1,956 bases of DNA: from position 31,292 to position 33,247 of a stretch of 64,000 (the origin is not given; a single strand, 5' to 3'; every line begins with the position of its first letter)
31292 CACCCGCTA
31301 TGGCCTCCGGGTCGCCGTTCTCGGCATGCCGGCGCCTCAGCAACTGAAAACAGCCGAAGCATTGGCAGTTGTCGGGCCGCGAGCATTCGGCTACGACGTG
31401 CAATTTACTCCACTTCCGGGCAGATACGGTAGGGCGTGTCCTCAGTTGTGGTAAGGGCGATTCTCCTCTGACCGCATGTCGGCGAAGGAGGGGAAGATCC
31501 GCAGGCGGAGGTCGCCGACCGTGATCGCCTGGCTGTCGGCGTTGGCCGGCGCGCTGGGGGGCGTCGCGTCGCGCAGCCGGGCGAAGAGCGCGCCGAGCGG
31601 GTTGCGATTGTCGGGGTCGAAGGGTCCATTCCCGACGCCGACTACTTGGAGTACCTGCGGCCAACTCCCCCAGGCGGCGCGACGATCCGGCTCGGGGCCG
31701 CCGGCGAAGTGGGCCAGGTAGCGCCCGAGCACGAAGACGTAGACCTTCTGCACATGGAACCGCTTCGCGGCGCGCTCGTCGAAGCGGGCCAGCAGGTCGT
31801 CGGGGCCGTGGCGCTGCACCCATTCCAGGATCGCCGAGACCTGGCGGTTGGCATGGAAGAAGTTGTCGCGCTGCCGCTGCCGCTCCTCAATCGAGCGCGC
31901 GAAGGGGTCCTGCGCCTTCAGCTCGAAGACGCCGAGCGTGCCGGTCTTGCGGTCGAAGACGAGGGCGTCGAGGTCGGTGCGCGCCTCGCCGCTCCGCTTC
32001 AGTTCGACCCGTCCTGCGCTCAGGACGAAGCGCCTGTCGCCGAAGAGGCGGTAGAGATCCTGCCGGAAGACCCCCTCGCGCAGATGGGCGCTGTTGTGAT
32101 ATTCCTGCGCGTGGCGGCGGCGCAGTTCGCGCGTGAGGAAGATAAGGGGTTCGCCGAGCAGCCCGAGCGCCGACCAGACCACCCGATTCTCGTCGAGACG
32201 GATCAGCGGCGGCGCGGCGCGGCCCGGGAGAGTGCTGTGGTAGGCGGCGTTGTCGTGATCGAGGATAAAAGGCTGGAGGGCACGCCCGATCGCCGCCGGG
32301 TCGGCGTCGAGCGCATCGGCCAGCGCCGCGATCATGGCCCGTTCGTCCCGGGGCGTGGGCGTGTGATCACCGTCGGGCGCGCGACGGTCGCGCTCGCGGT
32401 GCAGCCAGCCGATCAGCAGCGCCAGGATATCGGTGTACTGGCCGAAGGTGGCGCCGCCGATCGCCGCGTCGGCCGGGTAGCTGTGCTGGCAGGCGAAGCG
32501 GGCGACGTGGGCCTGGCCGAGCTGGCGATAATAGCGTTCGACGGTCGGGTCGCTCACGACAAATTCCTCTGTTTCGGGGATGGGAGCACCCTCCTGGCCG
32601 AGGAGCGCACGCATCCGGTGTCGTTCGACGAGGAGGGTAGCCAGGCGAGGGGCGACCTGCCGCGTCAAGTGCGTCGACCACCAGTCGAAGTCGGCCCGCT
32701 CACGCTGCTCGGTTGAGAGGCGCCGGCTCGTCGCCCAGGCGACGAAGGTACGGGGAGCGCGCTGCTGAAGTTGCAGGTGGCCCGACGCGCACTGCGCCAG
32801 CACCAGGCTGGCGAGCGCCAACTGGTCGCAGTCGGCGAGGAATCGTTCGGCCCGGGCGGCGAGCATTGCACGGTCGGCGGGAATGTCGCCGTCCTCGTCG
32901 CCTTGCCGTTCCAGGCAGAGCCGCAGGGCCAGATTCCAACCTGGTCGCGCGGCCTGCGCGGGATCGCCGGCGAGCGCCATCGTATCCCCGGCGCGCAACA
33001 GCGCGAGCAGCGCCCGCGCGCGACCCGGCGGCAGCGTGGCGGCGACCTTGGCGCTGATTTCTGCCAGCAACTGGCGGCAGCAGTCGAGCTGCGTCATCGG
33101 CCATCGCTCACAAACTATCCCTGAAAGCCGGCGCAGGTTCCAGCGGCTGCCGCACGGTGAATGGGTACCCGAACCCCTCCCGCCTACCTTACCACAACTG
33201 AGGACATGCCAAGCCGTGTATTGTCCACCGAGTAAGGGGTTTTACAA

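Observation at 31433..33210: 1.78-kb cassette bounded by a 20-nt perfect inverted repeat, carrying one unrecognisable 551-aa ORF with a PD-(D/E)xK-like motif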

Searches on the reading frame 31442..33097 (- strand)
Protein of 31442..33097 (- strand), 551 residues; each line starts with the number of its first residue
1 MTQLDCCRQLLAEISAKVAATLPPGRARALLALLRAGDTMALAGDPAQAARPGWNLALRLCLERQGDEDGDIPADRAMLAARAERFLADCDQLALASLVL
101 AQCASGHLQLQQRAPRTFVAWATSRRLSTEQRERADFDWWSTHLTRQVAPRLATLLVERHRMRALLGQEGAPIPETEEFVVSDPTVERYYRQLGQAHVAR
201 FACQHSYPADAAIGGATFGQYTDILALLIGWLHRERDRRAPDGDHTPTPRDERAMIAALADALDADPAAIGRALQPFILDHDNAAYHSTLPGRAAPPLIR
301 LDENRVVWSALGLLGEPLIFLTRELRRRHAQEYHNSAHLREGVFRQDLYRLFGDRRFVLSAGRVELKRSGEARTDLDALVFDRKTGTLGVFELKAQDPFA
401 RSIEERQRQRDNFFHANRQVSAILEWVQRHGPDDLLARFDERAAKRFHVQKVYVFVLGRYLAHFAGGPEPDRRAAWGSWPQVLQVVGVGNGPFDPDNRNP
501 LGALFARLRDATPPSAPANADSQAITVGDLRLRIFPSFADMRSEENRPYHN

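Call 7: search_protein_families(library=pfam, proteins=[window:31442-33097:-], max_evalue=0.1)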
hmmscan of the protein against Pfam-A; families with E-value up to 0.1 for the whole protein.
window:31442-33097:- (551 aa): 0 families

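Call 8: search_protein_families(library=padloc, proteins=[window:31442-33097:-], max_evalue=1)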
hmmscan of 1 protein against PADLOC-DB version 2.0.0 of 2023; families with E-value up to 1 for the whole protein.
window:31442-33097:- (551 aa): 0 families

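Call 9: search_protein_families(library=ncbifam, proteins=[window:31442-33097:-], max_evalue=1)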
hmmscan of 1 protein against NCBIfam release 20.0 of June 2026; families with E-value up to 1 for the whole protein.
window:31442-33097:- (551 aa): 0 families

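Call 10: find_homologous_proteins(query=window:31442-33097:-)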
Query window:31442-33097:- (551 aa): 549 proteins with E <= 0.001 among 8000 candidates; the best 120 are listed.
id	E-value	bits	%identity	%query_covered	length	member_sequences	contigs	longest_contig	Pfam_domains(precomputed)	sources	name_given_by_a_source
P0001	0.0e+0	1134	92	99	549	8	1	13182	-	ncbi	-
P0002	0.0e+0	1105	90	99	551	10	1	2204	-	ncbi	-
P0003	0.0e+0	1103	91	99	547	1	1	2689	-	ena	-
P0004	0.0e+0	1096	90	99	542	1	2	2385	-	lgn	-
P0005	0.0e+0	1095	90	99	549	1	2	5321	-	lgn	-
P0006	0.0e+0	1093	90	99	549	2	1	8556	-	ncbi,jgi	-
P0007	0.0e+0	1092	90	99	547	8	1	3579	-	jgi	-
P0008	0.0e+0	1087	90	99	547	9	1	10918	-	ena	-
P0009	0.0e+0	1084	88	99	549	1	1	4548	-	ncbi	-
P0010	0.0e+0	1079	89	99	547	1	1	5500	-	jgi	jgi:hypothetical protein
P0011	0.0e+0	1077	89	99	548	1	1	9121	-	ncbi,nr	ncbi:MAG: hypothetical protein M3Y58_11430 [Chloroflexota bacterium]|nr:hypothetical protein [Chloro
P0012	0.0e+0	1070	89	99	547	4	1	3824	-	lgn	-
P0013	0.0e+0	1070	85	99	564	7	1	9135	-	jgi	-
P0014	0.0e+0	1069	89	99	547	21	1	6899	-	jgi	jgi:hypothetical protein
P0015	0.0e+0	1060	87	99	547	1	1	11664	-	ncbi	ncbi:MAG: hypothetical protein ACR2JW_20210 [Thermomicrobiales bacterium]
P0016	0.0e+0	1050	86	99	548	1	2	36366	-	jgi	-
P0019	0.0e+0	1030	85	99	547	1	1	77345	-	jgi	-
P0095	8.8e-155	534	51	97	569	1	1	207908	-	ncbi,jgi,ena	jgi:hypothetical protein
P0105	6.5e-145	502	49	97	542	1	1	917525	-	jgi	-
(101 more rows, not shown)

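Call 11: search_solved_structures(query=window:31442-33097:-, max_evalue=10)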
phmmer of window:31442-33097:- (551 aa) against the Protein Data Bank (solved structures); distinct sequences matched with E-value up to 10: 0.

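Call 13: find_related_loci(query=window:31442-33097:-, collection=genome_contigs, flank=6000)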
Query window:31442-33097:- (551 aa) in genome_contigs; peptide patterns used: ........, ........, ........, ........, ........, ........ (x = any residue, [..] = any of these).
96 stretches matched a pattern; 15 encode a relative of the query (tblastn E <= 1e-3); 15 distinct loci.
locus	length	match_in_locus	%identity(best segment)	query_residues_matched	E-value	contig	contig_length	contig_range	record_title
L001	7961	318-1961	92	1-548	0e+0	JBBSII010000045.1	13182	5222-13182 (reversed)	MAG: Thermomicrobiales bacterium isolate LS3_sbin.30 LS3_sbin.30_K_326252_L_13182_cov_307.2564, whole genome shotgun seq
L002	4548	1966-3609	88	1-548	0e+0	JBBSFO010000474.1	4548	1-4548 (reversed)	MAG: Thermomicrobiales bacterium isolate LS1_sbin.90 LS1_sbin.90_K_582599_L_4548_cov_17.5689, whole genome shotgun seque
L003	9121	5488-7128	89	1-548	0e+0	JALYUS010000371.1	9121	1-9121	MAG: Chloroflexota bacterium isolate LAG bin23 SD1463-65_k127_229681, whole genome shotgun sequence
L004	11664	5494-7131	87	1-548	0e+0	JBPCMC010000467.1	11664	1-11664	MAG: Thermomicrobiales bacterium isolate TH_ant_mag_94 S1Ck127_7315968_flag_0_multi_8.0000_len_11664, whole genome shotg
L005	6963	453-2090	88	1-548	0e+0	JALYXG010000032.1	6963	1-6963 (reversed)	MAG: Chloroflexota bacterium isolate KAP bin7 SD1490-92_k127_1708624, whole genome shotgun sequence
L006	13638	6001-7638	84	1-546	0e+0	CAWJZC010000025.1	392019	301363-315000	MAG: uncultured Chloroflexia bacterium isolate MFD04580.bin.2.129 genome assembly, contig: contig_8154, whole genome sho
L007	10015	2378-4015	75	1-548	0e+0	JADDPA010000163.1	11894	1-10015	MAG: Thermobaculum sp. isolate LB3_1 AB19_LB3_1323_length_12195_cov_40, whole genome shotgun sequence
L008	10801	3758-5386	70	1-547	0e+0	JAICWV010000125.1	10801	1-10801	MAG: Chloroflexi bacterium isolate LS_FP_2_bin.70 k141_1201563_length_10801_cov_23.0492, whole genome shotgun sequence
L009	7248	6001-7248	72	1-416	0e+0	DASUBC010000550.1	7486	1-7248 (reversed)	MAG TPA_asm: Thermomicrobiales bacterium isolate SMAG_U2511 k141_701555, whole genome shotgun sequence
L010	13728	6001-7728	49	1-544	9e-144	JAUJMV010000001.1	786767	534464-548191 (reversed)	MAG: Thermomicrobiales bacterium isolate YX1bin8 opera_contig_14, whole genome shotgun sequence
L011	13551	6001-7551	45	1-546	1e-135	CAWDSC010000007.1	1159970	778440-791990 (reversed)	MAG: uncultured Chloroflexia bacterium isolate MFD00392.bin.2.277 genome assembly, contig: contig_3840, whole genome sho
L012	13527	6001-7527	47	17-539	4e-135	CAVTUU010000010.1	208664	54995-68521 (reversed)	MAG: uncultured Chloroflexia bacterium isolate MFD04944.bin.2.67 genome assembly, contig: contig_65174, whole genome sho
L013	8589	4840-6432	48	1-544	1e-133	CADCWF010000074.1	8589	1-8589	MAG: uncultured Thermomicrobiales bacterium isolate AVDCRST_MAG59 genome assembly, contig: NODE1805, whole genome shotgu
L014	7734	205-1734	39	4-545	4e-98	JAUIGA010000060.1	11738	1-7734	MAG: Chloroflexia bacterium isolate Co_bin.128 NODE_30403_length_11738_cov_1.088709, whole genome shotgun sequence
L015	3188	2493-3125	30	1-231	5e-19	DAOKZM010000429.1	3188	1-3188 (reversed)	MAG TPA_asm: Thermomicrobiales bacterium isolate AMR_MDS_0050 NODE_11833_length_3188_cov_3.333865, whole genome shotgun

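Call 25: search_protein_families(library=pfam, proteins=[L001:1990-2141:-], max_evalue=1)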
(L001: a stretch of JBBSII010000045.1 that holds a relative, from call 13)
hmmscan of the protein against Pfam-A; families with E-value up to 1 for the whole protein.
L001:1990-2141:- (50 aa): 2 families
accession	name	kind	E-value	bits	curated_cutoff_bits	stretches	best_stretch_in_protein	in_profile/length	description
PF13586.12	DDE_Tnp_1_2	-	1.7e-06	28.8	29.2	1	3-43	45-85/86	Transposase DDE domain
PF01609.27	DDE_Tnp_1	-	0.052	13.7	23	1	5-37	162-195/200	Transposase DDE domain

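Call 30: find_encoding_contigs(protein=window:31442-33097:-, flank=10000, max_places=5)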
Protein window:31442-33097:- (551 aa): 4 contigs read that carry it; 2 places shown.
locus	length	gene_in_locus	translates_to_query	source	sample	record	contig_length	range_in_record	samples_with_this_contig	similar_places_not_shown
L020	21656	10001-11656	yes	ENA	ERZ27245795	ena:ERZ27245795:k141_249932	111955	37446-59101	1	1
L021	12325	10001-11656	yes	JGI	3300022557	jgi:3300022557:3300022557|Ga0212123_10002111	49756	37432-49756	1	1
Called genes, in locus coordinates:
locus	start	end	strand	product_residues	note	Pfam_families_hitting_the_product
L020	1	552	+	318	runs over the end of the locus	PF00528:BPD_transp_1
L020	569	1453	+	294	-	PF00528:BPD_transp_1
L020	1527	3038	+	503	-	-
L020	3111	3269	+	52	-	-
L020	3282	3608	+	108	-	PF00578:AhpC-TSA, PF08534:Redoxin (weak)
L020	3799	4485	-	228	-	PF00072:Response_reg, PF00486:Trans_reg_C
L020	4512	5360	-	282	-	PF18914:DUF5666 (faint)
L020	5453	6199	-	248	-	PF00005:ABC_tran, PF13304:AAA_21 (faint)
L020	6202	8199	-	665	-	PF25881:HH_YBHG (faint), PF25954:Beta-barrel_RND_2, PF25990:Beta-barrel_YknX, PF26002:Beta-barrel_AprE (weak)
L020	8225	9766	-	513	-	PF00672:HAMP, PF00512:HisKA, PF02518:HATPase_c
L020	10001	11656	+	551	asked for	-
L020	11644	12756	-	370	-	PF06032:S-Me-THD_N, PF20906:S-Me-THD_C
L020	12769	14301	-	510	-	PF05378:Hydant_A_N, PF01968:Hydantoinase_A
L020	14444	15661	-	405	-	PF00155:Aminotran_1_2, PF12897:Asp_aminotransf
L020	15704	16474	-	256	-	PF10370:Rv2993c-like_N, PF01557:FAA_hydrolase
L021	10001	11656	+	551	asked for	-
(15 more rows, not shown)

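Call 33: predict_structure(alignment_id=A3)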
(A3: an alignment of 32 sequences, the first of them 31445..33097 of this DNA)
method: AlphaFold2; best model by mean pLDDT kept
length: 551 residues; sequences in the alignment: 32
mean_pLDDT: 86.0   pTM: 0.88
mean pLDDT of the five models: 86.0, 84.8, 83.1, 81.1, 79.4
residues with pLDDT >= 90: 303; 70-90: 175; 50-70: 59; < 50: 14
segments of 3 or more residues with pLDDT < 50: 44-47, 173-177
pLDDT, mean of each block of 10 residues (from residue 1): 93 93 84 81 55 92 74 69 91 93 90 95 83 88 89 90 79 47 82 94 93 96 97 83 70 95 95 96 90 89 90 92 94 91 93 91 81 82 96 87 78 88 92 93 95 95 81 92 73 71 91 66 90 93 76 35
secondary structure, 60 per line:
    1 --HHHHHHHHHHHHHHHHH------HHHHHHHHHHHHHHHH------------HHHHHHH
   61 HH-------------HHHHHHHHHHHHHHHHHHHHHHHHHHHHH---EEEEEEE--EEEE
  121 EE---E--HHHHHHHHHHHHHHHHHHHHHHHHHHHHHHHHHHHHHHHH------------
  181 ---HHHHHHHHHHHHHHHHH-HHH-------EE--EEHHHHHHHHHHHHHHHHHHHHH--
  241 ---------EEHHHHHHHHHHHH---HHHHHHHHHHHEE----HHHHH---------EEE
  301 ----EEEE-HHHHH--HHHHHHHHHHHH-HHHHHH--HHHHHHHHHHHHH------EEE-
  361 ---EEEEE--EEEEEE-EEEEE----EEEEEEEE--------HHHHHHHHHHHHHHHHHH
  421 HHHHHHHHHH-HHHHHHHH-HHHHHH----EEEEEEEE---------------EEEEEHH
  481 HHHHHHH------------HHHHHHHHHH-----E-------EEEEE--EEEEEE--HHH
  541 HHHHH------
elements in order: H3-19 H26-41 H54-62 H76-104 E108-114 E117-122 H129-168 H184-200 H218-238 H252-263 H267-277 H284-288 E298-300 E305-308 H310-314 H317-328 H330-335 H338-350 E357-359 E364-368 E371-376 E378-382 E387-394 H403-430 H432-439 H441-446 E451-458 E474-478 H479-487 H500-509 E523-527 E530-535 H538-545

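Call 44: fold_search(model_id=the predicted structure, library=pdb)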
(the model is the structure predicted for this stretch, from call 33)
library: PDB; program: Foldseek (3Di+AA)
matches with E <= 10: 115; with E <= 0.001: 1
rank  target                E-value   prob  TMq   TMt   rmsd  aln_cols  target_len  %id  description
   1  9wuf                  8.4e-04  1.00  0.33  0.18  11.5       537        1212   12  Cryo-EM structure of Upx (released 2026-02-11)
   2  8d2j_A                1.6e-01  0.10  0.09  0.10  20.2       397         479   10  A novel insecticidal protein from ferns IPD113_Cow. (released 2023-11-08)
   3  8px9_A                2.1e-01  0.08  0.11  0.10  24.9       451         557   10  Structure of the antibacterial peptide ABC transporter McjD, solved at wavelength 2.75 A (released 2023-10-25)
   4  6xl1_A                2.8e-01  0.72  0.15  0.21   8.7       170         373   11  crystal structure of cA4-activated Card1(D294N) (released 2020-12-30)
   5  8d2j_B                4.0e-01  0.13  0.12  0.13  18.0       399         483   12  A novel insecticidal protein from ferns IPD113_Cow. (released 2023-11-08)
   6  8px9_B                6.4e-01  0.04  0.10  0.09  25.4       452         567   10  Structure of the antibacterial peptide ABC transporter McjD, solved at wavelength 2.75 A (released 2023-10-25)
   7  8d2j_C                7.4e-01  0.04  0.09  0.10  24.0       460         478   11  A novel insecticidal protein from ferns IPD113_Cow. (released 2023-11-08)
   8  6tos_B                7.8e-01  0.04  0.10  0.15  24.2       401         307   10  Crystal structure of the Orexin-1 receptor in complex with GSK1059865 (released 2020-01-15)
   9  8d2j_D                9.0e-01  0.04  0.09  0.09  20.2       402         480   10  A novel insecticidal protein from ferns IPD113_Cow. (released 2023-11-08)
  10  9dou_A                9.9e-01  0.63  0.14  0.09   5.7       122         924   11  Taeniopygia guttata R2 retrotransposon (R2Tg) initiating target-primed reverse transcription (released 2025-05-21)
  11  4qik_B                1.0e+00  0.15  0.13  0.22  22.3       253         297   13  Crystal structure of the ROQ domain of human Roquin in complex with the TNF23 RNA duplex (released 2014-07-16)
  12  2ixr                  1.0e+00  0.04  0.09  0.14  20.6       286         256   12  BipD of Burkholderia Pseudomallei (released 2006-11-02)
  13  6msm_A                1.2e+00  0.02  0.08  0.05  26.9       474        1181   10  Phosphorylated, ATP-bound human cystic fibrosis transmembrane conductance regulator (CFTR) (released 2018-11-21)
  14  8z4i_A                1.7e+00  0.06  0.10  0.13  18.7       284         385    9  crystal structure of Cdn1 in complex with cA3 (released 2026-02-04)
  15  6hq4_B                1.7e+00  0.02  0.06  0.08  17.1       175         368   14  Structure of EAL enzyme Bd1971 - cAMP bound form (released 2019-07-31)
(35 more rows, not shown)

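Call 52: search_solved_structures(query=A3, max_evalue=10, show_alignments=3)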
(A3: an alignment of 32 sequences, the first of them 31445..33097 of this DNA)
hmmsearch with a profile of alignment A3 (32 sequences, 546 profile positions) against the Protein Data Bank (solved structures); distinct sequences matched with E-value up to 10: 0.

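Call 54: find_encoding_contigs(protein=P0105, flank=8000, max_places=2)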
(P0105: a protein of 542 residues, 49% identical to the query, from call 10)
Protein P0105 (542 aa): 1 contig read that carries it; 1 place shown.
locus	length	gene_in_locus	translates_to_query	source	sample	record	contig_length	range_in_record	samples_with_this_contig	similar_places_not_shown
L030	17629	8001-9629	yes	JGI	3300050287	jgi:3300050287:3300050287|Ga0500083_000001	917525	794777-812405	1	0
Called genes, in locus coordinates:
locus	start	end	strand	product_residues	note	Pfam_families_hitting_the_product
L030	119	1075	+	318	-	-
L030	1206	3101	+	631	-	PF00496:SBP_bac_5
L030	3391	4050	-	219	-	-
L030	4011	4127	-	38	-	-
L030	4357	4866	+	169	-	PF05163:DinB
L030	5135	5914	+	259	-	PF00583:Acetyltransf_1 (weak)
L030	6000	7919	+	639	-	PF00496:SBP_bac_5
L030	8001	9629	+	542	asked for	-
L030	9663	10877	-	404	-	PF02535:Zip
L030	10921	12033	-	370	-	PF07732:Cu-oxidase_3, PF07731:Cu-oxidase_2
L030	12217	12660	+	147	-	PF00127:Copper-bind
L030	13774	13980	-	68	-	-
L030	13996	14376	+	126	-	-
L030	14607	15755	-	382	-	PF01408:GFO_IDH_MocA, PF22725:GFO_IDH_MocA_C3, PF02894:GFO_IDH_MocA_C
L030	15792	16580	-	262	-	PF13489:Methyltransf_23, PF13649:Methyltransf_25, PF08241:Methyltransf_11, PF08242:Methyltransf_12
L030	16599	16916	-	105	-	-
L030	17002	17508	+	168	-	PF08239:SH3_3 (weak)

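Call 55: find_encoding_contigs(protein=P0095, flank=8000, max_places=2)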
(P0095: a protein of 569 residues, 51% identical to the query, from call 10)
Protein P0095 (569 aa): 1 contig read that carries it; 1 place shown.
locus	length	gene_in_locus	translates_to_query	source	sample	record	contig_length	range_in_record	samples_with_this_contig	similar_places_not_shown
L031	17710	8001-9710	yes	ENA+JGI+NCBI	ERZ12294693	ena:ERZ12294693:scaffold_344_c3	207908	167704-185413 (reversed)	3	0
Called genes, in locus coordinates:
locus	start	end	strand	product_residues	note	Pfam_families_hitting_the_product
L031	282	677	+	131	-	PF00072:Response_reg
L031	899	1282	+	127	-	PF00072:Response_reg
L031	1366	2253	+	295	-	-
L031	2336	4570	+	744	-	PF00989:PAS (weak), PF08448:PAS_4 (weak), PF13426:PAS_9 (weak), PF00989:PAS (weak), PF08447:PAS_3, PF00989:PAS (weak), PF00512:HisKA, PF02518:HATPase_c, +2 more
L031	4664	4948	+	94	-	-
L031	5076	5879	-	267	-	PF09948:PpoB2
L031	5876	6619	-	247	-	PF05988:DUF899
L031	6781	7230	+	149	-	PF10604:Polyketide_cyc2 (weak), PF08327:AHSA1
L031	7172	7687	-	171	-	PF00512:HisKA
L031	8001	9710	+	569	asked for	-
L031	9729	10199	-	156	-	PF08818:DUF1801 (weak)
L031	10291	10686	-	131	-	PF00903:Glyoxalase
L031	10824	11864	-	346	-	PF01636:APH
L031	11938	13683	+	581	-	PF00753:Lactamase_B, PF14863:Alkyl_sulf_dimr, PF14864:Alkyl_sulf_C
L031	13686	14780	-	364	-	PF01408:GFO_IDH_MocA, PF03447:NAD_binding_3 (weak), PF02894:GFO_IDH_MocA_C, PF22725:GFO_IDH_MocA_C3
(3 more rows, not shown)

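Call 56: find_encoding_contigs(protein=P0019, flank=8000, max_places=2)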
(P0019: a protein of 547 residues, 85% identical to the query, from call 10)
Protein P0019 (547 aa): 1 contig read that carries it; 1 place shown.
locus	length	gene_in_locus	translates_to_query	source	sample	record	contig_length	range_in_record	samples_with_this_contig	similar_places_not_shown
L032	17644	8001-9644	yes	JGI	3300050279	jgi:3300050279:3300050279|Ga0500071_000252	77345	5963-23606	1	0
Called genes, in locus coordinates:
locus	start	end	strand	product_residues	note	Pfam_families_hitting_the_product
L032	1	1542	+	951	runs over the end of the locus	PF00005:ABC_tran (faint), PF02463:SMC_N, PF13175:AAA_15, PF13304:AAA_21 (faint), PF13476:AAA_23, PF13558:SbcC_Walker_B (weak)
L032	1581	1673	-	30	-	-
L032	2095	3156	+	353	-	PF01336:tRNA_anti-codon (weak), PF08668:HDOD (faint), PF01966:HD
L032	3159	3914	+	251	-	PF02597:ThiS, PF02391:MoaE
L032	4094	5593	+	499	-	PF00171:Aldedh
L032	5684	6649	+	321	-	PF00481:PP2C, PF13672:PP2C_2, PF07228:SpoIIE (faint)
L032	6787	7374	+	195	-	PF22769:DCD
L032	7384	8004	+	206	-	PF01330:RuvA_N, PF00633:HHH (faint), PF14520:HHH_5, PF21176:RecR_HhH (weak), PF07499:RuvA_C (weak)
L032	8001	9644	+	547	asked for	-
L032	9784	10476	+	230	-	PF03483:B3_4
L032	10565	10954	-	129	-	PF00072:Response_reg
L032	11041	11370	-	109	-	PF01740:STAS, PF13466:STAS_2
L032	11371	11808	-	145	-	PF13581:HATPase_c_2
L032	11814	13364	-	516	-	PF01590:GAF (faint), PF13185:GAF_2 (faint), PF07228:SpoIIE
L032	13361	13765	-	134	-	PF00072:Response_reg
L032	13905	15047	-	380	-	PF01168:Ala_racemase_N, PF00842:Ala_racemase_C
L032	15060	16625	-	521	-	PF03853:YjeF_N, PF01256:Carb_kinase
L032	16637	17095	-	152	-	PF01648:ACPS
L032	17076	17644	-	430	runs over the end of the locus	PF03721:UDPG_MGDP_dh_N, PF00984:UDPG_MGDP_dh, PF03720:UDPG_MGDP_dh_C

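Call 58: search_protein_families(library=padloc, alignment_id=A3, max_evalue=10)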
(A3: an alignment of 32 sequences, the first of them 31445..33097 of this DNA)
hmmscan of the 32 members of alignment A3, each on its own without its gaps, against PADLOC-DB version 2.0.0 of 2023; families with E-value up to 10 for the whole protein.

A. member 1, window:31445-33097:- (551 aa): 0 families

B. families by the number of members that match (of 32 scanned): 1 family
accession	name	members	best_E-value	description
PDLC04483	PDC-M16B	1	0.13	-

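Call 59: search_protein_families(library=pfam, alignment_id=A3, max_evalue=10)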
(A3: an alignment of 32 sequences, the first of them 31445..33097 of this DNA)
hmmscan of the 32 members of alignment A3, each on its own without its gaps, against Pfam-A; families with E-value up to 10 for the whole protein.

A. member 1, window:31445-33097:- (551 aa): 0 families

B. families by the number of members that match (of 32 scanned): 7 families
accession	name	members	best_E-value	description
PF07506.17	RepB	1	0.027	RepB plasmid partitioning protein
PF00392.27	GntR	1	0.063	Bacterial regulatory proteins, gntR family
PF20132.4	DUF6522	1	0.091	Family of unknown function (DUF6522)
PF22289.1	DmmA-like_C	1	0.3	Dimethylamine monooxygenase subunit DmmA-like, C-terminal domain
PF17782.7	DprA_WH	1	0.31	DprA winged helix domain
PF03449.20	GreA_GreB_N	1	0.31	Transcription elongation factor, N-terminal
PF22181.1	TarS_linker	1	0.95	Glycosyl transferase TarS linker domain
